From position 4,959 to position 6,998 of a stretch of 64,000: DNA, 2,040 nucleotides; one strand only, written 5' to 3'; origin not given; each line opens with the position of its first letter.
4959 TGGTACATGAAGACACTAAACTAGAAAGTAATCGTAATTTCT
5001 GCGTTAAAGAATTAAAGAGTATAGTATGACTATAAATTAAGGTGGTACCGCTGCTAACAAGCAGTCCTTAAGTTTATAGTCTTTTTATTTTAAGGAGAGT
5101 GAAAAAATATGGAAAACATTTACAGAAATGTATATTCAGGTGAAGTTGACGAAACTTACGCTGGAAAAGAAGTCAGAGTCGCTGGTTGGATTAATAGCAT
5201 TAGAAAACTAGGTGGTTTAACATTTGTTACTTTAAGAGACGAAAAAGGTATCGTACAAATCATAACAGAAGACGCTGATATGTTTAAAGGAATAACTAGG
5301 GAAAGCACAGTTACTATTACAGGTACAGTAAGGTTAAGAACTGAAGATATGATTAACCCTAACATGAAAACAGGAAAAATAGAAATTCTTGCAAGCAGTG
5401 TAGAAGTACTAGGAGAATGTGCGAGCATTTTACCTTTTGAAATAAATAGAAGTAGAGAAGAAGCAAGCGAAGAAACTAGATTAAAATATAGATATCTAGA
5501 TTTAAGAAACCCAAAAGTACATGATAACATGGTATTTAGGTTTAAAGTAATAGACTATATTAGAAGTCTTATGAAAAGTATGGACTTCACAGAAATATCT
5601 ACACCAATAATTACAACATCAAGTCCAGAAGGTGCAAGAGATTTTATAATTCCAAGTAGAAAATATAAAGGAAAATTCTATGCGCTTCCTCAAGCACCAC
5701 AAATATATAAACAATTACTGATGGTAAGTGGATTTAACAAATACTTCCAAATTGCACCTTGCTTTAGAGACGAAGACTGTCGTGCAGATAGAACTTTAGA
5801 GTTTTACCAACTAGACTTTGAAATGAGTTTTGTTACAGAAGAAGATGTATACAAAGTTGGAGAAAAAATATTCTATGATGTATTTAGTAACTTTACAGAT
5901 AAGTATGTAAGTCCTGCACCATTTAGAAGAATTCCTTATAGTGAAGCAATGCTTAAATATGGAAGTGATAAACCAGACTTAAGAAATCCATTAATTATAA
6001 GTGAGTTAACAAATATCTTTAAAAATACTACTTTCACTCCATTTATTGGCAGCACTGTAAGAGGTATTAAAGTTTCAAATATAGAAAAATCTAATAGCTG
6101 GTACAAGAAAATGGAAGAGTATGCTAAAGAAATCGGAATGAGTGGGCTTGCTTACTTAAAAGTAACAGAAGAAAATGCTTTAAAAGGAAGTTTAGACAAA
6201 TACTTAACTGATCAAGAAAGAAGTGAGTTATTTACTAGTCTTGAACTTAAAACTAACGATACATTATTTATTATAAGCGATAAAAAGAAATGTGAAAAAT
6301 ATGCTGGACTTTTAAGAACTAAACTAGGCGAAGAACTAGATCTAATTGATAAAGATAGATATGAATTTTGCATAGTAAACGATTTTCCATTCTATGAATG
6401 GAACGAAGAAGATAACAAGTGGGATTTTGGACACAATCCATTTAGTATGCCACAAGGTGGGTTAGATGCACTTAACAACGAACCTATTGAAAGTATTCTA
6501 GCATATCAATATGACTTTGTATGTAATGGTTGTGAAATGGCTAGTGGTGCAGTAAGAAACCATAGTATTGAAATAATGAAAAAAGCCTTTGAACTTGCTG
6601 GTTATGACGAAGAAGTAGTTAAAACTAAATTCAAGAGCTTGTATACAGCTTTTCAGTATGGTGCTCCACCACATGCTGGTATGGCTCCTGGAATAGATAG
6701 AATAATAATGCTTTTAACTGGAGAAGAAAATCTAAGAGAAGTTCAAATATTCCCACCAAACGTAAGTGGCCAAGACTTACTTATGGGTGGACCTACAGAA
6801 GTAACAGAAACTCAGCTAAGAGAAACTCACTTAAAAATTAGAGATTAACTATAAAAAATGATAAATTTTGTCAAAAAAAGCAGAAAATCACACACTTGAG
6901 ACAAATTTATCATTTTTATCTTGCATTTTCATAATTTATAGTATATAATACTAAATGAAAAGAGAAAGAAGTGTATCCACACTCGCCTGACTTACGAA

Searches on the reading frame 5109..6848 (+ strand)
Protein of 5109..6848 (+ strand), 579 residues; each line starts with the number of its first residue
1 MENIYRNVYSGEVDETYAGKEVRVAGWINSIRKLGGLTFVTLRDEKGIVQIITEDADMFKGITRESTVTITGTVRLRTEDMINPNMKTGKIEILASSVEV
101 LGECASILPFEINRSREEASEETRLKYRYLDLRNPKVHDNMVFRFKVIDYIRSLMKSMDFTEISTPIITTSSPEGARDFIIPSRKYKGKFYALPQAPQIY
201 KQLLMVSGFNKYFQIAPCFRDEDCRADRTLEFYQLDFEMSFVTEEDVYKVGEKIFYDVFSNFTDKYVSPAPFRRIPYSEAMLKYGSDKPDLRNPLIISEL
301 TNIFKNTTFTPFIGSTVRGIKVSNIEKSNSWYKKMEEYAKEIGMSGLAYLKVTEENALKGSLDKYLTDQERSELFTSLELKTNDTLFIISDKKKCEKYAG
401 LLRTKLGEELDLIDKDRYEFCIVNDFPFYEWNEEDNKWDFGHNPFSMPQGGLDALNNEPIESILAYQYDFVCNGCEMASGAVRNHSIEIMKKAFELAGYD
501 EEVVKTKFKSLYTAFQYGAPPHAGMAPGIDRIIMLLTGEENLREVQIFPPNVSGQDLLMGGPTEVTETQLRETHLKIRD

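Call 71: search_protein_families(library=pfam, proteins=[window:5109-6848:+], max_evalue=0.00001)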
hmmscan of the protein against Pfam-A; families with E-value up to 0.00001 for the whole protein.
window:5109-6848:+ (579 aa): 3 families
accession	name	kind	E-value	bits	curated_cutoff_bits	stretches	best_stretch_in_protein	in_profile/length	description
PF00152.25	tRNA-synt_2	-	9.9e-106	353.7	25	1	120-550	1-306/308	tRNA synthetases class II (D, K and N)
PF01336.31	tRNA_anti-codon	-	3.7e-14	52.8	27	1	22-101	1-75/75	OB-fold nucleic acid binding domain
PF02938.19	GAD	-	6.6e-12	45.9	23.4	1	314-394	8-89/95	GAD domain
